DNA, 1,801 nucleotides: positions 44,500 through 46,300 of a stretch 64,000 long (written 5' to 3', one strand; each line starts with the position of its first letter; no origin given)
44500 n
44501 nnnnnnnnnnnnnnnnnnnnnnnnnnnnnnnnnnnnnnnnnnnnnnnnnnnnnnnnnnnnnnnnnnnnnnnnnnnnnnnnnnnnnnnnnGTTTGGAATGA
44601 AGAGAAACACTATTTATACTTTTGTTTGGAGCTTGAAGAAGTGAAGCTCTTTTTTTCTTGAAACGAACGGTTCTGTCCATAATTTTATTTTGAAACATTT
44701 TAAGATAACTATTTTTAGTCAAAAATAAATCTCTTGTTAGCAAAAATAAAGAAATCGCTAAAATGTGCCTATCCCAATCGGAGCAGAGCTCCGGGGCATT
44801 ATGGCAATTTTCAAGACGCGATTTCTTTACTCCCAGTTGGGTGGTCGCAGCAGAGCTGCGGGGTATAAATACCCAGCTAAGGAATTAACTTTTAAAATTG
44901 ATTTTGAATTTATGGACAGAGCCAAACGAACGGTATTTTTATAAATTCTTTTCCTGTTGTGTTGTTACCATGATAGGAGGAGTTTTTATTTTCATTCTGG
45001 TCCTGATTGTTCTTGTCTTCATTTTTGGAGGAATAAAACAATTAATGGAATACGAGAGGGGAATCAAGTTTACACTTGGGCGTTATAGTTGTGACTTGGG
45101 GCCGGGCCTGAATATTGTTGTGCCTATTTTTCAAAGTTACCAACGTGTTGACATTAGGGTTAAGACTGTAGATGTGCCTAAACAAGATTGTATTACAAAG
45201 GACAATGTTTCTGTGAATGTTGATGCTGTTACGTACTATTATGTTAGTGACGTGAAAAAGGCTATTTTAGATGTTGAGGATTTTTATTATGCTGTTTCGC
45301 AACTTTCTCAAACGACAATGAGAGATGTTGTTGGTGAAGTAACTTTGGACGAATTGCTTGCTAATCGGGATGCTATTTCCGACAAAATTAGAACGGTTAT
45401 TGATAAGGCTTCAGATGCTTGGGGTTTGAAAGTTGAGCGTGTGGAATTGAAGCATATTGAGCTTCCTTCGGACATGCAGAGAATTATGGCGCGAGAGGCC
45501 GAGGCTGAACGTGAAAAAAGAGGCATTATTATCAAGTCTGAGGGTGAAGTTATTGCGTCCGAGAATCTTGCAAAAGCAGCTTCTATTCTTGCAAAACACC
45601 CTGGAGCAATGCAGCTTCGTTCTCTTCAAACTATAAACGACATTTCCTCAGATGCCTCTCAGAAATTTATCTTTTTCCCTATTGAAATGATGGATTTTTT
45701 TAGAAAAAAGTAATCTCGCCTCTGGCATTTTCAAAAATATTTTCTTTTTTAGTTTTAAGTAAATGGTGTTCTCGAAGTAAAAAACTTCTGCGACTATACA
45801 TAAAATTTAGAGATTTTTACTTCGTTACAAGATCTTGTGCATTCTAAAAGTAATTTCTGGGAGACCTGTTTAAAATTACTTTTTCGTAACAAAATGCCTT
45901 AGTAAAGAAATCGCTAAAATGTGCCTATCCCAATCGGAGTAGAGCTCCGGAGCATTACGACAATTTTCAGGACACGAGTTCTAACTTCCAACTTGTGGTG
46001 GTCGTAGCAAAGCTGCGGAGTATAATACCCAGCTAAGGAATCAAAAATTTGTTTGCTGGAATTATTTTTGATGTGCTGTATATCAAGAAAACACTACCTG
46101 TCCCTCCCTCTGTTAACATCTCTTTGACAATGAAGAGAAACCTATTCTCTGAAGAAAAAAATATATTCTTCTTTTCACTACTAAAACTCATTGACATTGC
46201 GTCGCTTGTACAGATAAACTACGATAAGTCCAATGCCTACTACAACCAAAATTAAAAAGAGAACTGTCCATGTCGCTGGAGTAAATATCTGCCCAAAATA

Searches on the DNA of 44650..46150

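Call 63: search_rna_families(source=window, start=44650, end=46150, threshold=evalue, max_evalue=1)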
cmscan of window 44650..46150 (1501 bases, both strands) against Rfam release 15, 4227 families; matches with E-value up to 1: 1.
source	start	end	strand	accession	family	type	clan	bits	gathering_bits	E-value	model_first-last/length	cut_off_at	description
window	45852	45907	-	RF02488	GlsR25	Gene; snRNA; snoRNA; HACA-box;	-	19.3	100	0.7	1-146/146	no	Small nucleolar RNA GlsR25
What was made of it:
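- Tried and rejected: An Rfam search of it returned nothing meaningful (call 63).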

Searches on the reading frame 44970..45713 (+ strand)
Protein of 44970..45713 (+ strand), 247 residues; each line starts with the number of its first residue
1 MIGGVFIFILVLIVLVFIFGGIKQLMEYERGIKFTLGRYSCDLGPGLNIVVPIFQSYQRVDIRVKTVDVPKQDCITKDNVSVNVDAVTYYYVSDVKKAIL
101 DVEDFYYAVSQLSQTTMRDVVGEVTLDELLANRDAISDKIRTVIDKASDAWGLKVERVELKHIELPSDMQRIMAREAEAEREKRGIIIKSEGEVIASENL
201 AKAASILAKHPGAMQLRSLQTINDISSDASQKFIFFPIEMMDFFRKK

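Call 42: find_encoding_contigs(protein=window:44970-45713:+, flank=8000, max_places=10)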
Protein window:44970-45713:+ (247 aa): 1 contig read that carries it; 1 place shown.
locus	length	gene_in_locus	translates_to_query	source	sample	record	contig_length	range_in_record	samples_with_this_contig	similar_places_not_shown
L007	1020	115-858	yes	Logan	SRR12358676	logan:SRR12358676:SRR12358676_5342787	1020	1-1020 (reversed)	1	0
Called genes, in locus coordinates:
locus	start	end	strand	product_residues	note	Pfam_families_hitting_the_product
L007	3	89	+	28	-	?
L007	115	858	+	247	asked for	PF01145:Band_7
